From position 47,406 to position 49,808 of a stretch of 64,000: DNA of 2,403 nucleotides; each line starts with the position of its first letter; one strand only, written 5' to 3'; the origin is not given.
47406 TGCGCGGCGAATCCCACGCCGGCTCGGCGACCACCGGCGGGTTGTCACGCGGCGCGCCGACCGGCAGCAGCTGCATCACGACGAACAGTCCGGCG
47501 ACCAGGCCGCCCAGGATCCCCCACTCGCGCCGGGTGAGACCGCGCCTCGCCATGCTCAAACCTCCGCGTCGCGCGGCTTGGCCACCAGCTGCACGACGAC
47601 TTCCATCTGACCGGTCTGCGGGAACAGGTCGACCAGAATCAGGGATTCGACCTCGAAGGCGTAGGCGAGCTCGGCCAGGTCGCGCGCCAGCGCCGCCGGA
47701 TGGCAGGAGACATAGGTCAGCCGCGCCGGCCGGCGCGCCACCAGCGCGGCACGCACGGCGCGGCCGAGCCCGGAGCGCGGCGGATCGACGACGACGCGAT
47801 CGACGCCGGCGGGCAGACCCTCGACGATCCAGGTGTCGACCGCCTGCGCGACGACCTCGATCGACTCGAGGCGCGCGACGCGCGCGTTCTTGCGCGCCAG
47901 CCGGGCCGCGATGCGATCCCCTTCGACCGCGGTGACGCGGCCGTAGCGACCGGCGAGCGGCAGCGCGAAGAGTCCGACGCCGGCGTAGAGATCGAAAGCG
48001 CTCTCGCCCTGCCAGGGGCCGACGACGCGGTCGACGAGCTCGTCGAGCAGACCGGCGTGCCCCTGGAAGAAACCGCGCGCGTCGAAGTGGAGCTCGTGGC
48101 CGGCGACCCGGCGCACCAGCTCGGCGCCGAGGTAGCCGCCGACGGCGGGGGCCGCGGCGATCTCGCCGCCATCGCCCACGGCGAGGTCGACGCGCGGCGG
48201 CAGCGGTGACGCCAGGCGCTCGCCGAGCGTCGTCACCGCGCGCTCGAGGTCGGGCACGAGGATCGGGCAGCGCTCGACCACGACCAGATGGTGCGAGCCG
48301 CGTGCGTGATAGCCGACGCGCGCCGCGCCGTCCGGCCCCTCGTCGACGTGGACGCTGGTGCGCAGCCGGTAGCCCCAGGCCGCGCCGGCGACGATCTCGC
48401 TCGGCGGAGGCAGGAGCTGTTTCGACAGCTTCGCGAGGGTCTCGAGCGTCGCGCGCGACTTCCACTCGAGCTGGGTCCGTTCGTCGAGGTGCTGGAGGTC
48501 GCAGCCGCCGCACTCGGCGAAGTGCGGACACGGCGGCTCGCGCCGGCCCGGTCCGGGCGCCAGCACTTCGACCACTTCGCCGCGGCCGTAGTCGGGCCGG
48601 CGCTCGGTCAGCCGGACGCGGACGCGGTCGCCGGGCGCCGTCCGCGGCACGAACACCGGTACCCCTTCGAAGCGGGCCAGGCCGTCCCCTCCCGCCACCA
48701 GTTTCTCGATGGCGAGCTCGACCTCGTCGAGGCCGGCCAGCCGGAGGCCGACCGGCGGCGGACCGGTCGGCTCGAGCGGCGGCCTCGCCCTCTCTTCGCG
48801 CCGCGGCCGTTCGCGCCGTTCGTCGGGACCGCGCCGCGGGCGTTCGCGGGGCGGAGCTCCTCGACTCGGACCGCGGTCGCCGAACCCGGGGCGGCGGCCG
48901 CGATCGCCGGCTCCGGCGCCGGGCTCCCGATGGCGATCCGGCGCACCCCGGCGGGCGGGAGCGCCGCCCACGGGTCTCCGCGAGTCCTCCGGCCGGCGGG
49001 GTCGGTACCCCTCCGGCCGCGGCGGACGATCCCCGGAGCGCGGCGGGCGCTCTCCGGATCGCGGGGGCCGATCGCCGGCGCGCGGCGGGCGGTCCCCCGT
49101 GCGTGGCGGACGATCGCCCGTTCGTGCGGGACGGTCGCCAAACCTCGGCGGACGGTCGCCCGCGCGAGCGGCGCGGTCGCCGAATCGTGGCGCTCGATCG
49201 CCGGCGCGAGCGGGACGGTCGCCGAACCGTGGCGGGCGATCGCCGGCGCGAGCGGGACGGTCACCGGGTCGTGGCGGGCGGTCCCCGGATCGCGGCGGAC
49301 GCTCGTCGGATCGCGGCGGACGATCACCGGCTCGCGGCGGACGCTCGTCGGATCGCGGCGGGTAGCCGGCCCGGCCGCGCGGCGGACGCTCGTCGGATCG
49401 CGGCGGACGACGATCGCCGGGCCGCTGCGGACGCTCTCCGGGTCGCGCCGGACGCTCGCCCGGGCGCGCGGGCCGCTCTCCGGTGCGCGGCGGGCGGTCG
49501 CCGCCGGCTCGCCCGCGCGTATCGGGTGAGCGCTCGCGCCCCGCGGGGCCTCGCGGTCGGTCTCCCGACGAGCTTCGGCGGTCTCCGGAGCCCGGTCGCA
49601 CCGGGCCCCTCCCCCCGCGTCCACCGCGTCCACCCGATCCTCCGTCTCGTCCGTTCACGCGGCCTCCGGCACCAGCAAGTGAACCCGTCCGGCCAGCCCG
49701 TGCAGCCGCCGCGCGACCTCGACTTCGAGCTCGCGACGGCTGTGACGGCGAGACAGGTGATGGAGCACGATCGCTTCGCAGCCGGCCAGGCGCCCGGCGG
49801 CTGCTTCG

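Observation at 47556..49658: RlmD rRNA methyltransferase fused to an about 300-aa RGG/RPPRxGD-repeat N-terminal extension built from 21-nt tandem repeats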

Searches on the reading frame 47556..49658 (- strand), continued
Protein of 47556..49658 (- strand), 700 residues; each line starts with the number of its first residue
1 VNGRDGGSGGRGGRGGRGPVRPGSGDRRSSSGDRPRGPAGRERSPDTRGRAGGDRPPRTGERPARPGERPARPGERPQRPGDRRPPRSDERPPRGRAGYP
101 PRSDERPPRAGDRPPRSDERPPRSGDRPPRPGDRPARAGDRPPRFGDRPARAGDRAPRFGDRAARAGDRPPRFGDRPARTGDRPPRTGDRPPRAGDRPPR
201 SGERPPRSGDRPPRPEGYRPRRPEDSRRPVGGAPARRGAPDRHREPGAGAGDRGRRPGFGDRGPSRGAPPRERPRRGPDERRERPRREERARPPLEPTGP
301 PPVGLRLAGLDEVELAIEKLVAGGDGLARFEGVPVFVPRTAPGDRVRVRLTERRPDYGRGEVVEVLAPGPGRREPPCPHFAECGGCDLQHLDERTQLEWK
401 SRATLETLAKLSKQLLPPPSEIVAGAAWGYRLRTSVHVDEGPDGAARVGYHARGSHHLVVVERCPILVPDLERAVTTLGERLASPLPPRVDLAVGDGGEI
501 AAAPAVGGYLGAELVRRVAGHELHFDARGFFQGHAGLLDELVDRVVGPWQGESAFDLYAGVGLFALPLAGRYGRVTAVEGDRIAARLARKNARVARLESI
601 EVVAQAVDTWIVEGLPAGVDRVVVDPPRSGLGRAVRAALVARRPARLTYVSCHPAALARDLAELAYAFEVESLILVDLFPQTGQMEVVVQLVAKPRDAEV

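Call 17: find_encoding_contigs(protein=P0032, flank=5000, max_places=2)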
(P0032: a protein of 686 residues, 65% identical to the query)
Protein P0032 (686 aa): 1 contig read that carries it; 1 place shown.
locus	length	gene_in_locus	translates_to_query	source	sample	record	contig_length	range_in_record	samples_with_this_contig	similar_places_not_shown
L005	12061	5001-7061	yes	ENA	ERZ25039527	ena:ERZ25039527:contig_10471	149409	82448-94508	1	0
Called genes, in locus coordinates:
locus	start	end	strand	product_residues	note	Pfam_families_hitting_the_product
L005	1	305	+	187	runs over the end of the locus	PF00578:AhpC-TSA, PF08534:Redoxin, PF00085:Thioredoxin (faint), PF13098:Thioredoxin_2, PF13905:Thioredoxin_8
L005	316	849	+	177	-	PF10263:SprT-like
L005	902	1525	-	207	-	PF00691:OmpA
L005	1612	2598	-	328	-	PF00092:VWA (weak), PF13519:VWA_2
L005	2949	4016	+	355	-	-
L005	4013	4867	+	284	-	PF12706:Lactamase_B_2, PF23023:Anti-Pycsar_Apyc1 (weak)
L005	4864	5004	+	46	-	-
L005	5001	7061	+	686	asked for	PF01938:TRAM (weak), PF05958:tRNA_U5-meth_tr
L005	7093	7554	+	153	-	PF14376:Haem_bd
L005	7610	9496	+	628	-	PF25917:BSH_RND (faint), PF25973:BSH_CzcB (weak), PF25954:Beta-barrel_RND_2 (weak), PF00005:ABC_tran, PF13304:AAA_21 (faint)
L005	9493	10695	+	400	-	PF12704:MacB_PCD, PF02687:FtsX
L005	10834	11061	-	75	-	-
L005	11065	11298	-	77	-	-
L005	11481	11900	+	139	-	PF02687:FtsX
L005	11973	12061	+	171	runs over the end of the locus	PF11845:Tll0287-like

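Call 29: search_solved_structures(query=window:47556-49658:-, max_evalue=0.001)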
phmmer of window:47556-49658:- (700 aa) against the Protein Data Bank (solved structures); distinct sequences matched with E-value up to 0.001: 13.
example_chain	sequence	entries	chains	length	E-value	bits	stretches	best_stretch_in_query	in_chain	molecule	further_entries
1uwv_A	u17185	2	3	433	6.1e-49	170.5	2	315-476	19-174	23S RRNA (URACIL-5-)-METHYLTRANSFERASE RUMA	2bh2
2jjq_A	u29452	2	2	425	5.3e-33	117.8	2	511-692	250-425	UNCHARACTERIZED RNA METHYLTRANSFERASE PYRAB10780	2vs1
8z62_A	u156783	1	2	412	2.4e-27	99.1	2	510-693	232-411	23S rRNA (uracil(747)-C(5))-methyltransferase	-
5xj1_A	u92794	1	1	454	2.7e-25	92.3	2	518-691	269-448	Uncharacterized RNA methyltransferase SP_1029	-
5zq0_A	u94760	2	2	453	6.2e-25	91.1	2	518-690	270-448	Uncharacterized RNA methyltransferase SP_1029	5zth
5xj2_A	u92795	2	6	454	6.6e-25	91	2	518-690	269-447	Uncharacterized RNA methyltransferase SP_1029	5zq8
5zq1_A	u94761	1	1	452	7.3e-25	90.9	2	518-690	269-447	Uncharacterized RNA methyltransferase SP_1029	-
3bt7_A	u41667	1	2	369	1.5e-12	50.2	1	528-694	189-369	tRNA (uracil-5-)-methyltransferase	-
2zul_A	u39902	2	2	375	1.1e-06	30.7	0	532-636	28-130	Probable ribosomal RNA small subunit methyltransferase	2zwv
3dmf_A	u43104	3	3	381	1.2e-06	30.6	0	532-636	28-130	Probable ribosomal RNA small subunit methyltransferase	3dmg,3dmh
1yez_A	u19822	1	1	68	1.5e-05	27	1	314-364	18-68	MM1357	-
1wxw_A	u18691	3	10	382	6.9e-05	24.8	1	535-634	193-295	hypothetical protein TTHA1280 | putative SAM-dependent RNA methyltransferase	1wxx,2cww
1yvc_A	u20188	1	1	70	8.1e-05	24.6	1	311-357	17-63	MrR5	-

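Call 50: predict_structure(alignment_id=A3)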
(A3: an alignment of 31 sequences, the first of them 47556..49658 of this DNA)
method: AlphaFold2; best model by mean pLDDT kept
length: 700 residues; sequences in the alignment: 31
mean_pLDDT: 70.5   pTM: 0.61
mean pLDDT of the five models: 70.5, 70.3, 70.0, 67.9, 67.8
residues with pLDDT >= 90: 356; 70-90: 34; 50-70: 48; < 50: 262
segments of 3 or more residues with pLDDT < 50: 1-34, 39-44, 46-55, 58-84, 86-92, 94-107, 109-113, 116-120, 123-128, 130-134, 136-141, 143-148, 150-183, 186-198, 200-204, 207-212, 214-228, 230-233, 235-245, 247-268, 270-274, 279-288
pLDDT, mean of each block of 10 residues (from residue 1): 35 34 33 37 35 38 40 38 39 39 41 41 46 37 39 35 33 37 39 42 40 43 39 37 36 35 40 46 48 56 71 97 93 95 97 93 97 93 88 96 97 96 95 95 94 90 95 97 95 94 93 92 88 88 97 98 97 98 95 97 98 95 97 97 97 97 97 97 95 78
secondary structure, 60 per line:
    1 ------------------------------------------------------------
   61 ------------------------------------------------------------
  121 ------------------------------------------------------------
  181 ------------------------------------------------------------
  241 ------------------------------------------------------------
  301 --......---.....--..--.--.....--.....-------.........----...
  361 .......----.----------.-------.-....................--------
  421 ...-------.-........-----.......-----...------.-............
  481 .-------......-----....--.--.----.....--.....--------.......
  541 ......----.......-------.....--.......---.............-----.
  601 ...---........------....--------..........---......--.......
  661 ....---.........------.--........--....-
elements in order (helices of 4 or more, strands of 3 or more residues): H303-308 E312-316 E326-330 E333-337 E345-353 E358-367 H393-412 E421-423 E433-440 E446-452 E458-460 H469-481 E489-494 E500-503 E514-518 E521-525 H535-546 E551-557 H565-569 E572-578 H582-594 E600-603 H607-614 E621-624 H633-642 E646-651 H654-664 E668-676 E686-693 H696-699

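Call 60: fold_search(model_id=the predicted structure, library=pdb)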
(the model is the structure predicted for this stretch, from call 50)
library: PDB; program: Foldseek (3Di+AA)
matches with E <= 10: 1967; with E <= 0.001: 1421
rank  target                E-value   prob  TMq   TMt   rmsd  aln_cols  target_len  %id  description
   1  2bh2_A                9.1e-39  1.00  0.49  0.81   3.2       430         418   28  Crystal Structure of E. coli 5-methyluridine methyltransferase RumA in complex with ribosomal RNA substrate and S-aden (released 2005-03-30)
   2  1uwv                  1.5e-38  1.00  0.48  0.79   3.2       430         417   29  Crystal Structure of RumA, the iron-sulfur cluster containing E. coli 23S Ribosomal RNA 5-Methyluridine Methyltransferas (released 2004-03-18)
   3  2bh2_B                7.1e-38  1.00  0.50  0.82   2.7       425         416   28  Crystal Structure of E. coli 5-methyluridine methyltransferase RumA in complex with ribosomal RNA substrate and S-aden (released 2005-03-30)
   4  5xj1                  2.9e-34  1.00  0.48  0.73   3.9       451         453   23  Crystal structure of spRlmCD (released 2017-11-01)
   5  5zq0_A                4.3e-33  1.00  0.50  0.76   3.1       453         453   22  Crystal structure of spRlmCD with U747loop RNA (released 2018-10-24)
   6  5xj2_C                6.1e-33  1.00  0.50  0.77   3.1       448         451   22  Structure of spRlmCD with U747 RNA (released 2017-11-01)
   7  5xj2_B                8.2e-33  1.00  0.50  0.76   3.2       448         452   22  Structure of spRlmCD with U747 RNA (released 2017-11-01)
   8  5xj2_D                2.2e-32  1.00  0.50  0.76   3.2       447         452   22  Structure of spRlmCD with U747 RNA (released 2017-11-01)
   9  5xj2_A                3.2e-32  1.00  0.50  0.76   3.0       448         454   22  Structure of spRlmCD with U747 RNA (released 2017-11-01)
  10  8z62_A                6.1e-26  1.00  0.44  0.72   4.5       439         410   24  Crystal structure of rRNA (uracil-C5)-methyltransferase from Pyrococcus horikoshii OT3 (released 2024-10-16)
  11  2jjq                  3.3e-25  1.00  0.43  0.74   3.5       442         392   23  The crystal structure of Pyrococcus abyssi tRNA (uracil-54, C5)- methyltransferase in complex with S-adenosyl-L-homocyst (released 2008-08-05)
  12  2vs1                  2.2e-24  1.00  0.44  0.74   3.2       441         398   23  The crystal structure of Pyrococcus abyssi tRNA (uracil-54, C5)- methyltransferase in complex with S-adenosyl-L-homocyst (released 2008-08-05)
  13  3bt7_A                8.4e-21  1.00  0.36  0.66   5.0       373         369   19  Structure of E. coli 5-Methyluridine Methyltransferase TrmA in complex with 19 nucleotide T-arm analogue (released 2008-04-29)
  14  2igt_C                5.9e-10  1.00  0.25  0.48   8.9       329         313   15  Crystal Structure of the SAM Dependent Methyltransferase from Agrobacterium tumefaciens (released 2006-10-24)
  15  1wxw_B                7.9e-10  1.00  0.27  0.44  11.7       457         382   14  Crystal structure of Tt1595, a putative SAM-dependent methyltransferase from Thermus thermophillus HB8 (released 2005-08-02)
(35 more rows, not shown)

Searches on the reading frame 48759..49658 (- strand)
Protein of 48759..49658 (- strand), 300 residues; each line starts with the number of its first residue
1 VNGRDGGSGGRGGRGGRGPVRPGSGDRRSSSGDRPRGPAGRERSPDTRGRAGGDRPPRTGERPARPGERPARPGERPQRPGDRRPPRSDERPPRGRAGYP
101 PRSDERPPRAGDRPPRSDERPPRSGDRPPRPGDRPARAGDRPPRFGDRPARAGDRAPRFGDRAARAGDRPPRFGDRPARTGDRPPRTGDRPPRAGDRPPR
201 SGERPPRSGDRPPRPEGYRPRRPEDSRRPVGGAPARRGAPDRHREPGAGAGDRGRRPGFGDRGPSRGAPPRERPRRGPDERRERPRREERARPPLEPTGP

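Call 26: find_homologous_proteins(query=window:48759-49658:-, max_evalue=0.001)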
Query window:48759-49658:- (300 aa): 10 proteins with E <= 0.001 among 8000 candidates.
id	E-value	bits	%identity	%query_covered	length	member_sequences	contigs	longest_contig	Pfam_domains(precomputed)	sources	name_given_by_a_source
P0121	2.5e-31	127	57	54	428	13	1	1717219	PF00849.28,PF01479.31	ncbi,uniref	ncbi:pseudouridine synthase, partial [Burkholderia plantarii]|uniref:pseudouridine synthase n=1 Tax=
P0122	9.5e-15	73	67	37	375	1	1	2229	PF04760.22,PF08364.17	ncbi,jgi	-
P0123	3.4e-7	48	47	69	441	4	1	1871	PF00270.36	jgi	jgi:hypothetical protein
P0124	3.4e-7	48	41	46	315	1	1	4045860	PF00440.30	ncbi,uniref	ncbi:TetR family transcriptional regulator [Streptomyces sp. Midd1]|uniref:TetR family transcription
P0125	1.6e-6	46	43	35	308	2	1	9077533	PF00440.30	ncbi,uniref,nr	ncbi:TetR/AcrR family transcriptional regulator [Streptomyces sp. NBC_01428]|uniref:TetR/AcrR family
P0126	1.7e-6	46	79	13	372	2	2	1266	PF04774.21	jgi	-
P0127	2.5e-6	45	39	35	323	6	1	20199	PF00440.30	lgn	-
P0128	4.6e-6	44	38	50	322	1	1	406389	PF00440.30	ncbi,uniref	ncbi:ScbR family autoregulator-binding transcription factor [Streptomyces sp. NPDC001422]|uniref:Scb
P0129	6.5e-4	37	48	28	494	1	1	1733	PF00849.28,PF01479.31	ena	-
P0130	9.1e-4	37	55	41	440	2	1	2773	PF00849.28,PF01479.31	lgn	-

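Call 48: search_protein_representatives(protein=window:48759-49658:-)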
Query: 300 residues. Proteins with E-value up to 0.001 (for the whole library): 379; up to 1e-10: 40; up to 1e-30: 0. The best 150 are listed.
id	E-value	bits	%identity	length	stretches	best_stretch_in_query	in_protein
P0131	2.5e-30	122.5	30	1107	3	56-207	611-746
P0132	1.4e-28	116.7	40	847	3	124-210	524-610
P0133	3.3e-23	99.1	31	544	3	123-211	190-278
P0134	2.4e-22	96.2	26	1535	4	51-212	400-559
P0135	5.3e-21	91.8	35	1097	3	100-215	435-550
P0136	1.5e-20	90.3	35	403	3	106-213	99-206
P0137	2.3e-20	89.7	42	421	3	125-213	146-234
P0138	3.8e-20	89.0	40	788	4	51-213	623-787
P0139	1.6e-18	83.6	23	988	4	101-224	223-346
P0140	4.3e-17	78.9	35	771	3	104-235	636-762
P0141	6.0e-17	78.5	45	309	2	57-213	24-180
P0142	6.2e-16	75.1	36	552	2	101-293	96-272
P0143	2.8e-15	73.0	42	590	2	121-215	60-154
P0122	3.0e-15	72.9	62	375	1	67-220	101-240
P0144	1.7e-14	70.4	40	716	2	106-202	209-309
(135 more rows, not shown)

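Call 51: search_protein_families(library=pfam, alignment_id=A4, max_evalue=0.00001)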
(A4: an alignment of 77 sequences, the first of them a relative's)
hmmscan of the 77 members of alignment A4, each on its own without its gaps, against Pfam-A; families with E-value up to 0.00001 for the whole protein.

A. member 1, P0131 (1107 aa): 3 families
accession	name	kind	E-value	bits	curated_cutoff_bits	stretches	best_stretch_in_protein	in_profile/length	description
PF05649.18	Peptidase_M13_N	-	2.6e-72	244.8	32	1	95-503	1-381/381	Peptidase family M13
PF01431.27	Peptidase_M13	-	4.1e-28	98.9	24.5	1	895-1105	4-204/205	Peptidase family M13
PF19243.4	DUF5892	-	2.9e-09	37.1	26.4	0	515-565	265-320/326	Family of unknown function (DUF5892)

B. families by the number of members that match (of 77 scanned): 93 families (the first 25 are shown)
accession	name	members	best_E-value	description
PF00270.35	DEAD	3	9.7e-53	DEAD/DEAH box helicase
PF00271.37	Helicase_C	3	3.9e-34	Helicase conserved C-terminal domain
PF21300.2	LbR_Ice_bind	3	2.2e-17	Grass antifreeze beta roll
PF04851.21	ResIII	3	1.6e-11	Type III restriction enzyme, res subunit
PF05649.18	Peptidase_M13_N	1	2.6e-72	Peptidase family M13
PF19173.5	DUF5855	1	2e-58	Family of unknown function (DUF5855)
PF11987.13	IF-2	1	9e-45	Translation-initiation factor 2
PF01189.24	Methyltr_RsmB-F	1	1.5e-43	16S rRNA methyltransferase RsmB/F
PF00009.33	GTP_EFTU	1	7.3e-39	Elongation factor Tu GTP binding domain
PF00443.35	UCH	1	1.9e-36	Ubiquitin carboxyl-terminal hydrolase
PF16602.10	USP19_linker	1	4.4e-32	Linker region of USP19 deubiquitinase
PF04760.21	IF2_N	1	3.5e-31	Translation initiation factor IF-2, N-terminal region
PF22042.2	EF-G_D2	1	3.6e-29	Elongation factor G domain 2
PF01431.27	Peptidase_M13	1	4.1e-28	Peptidase family M13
PF00179.31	UQ_con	1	4.1e-28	Ubiquitin-conjugating enzyme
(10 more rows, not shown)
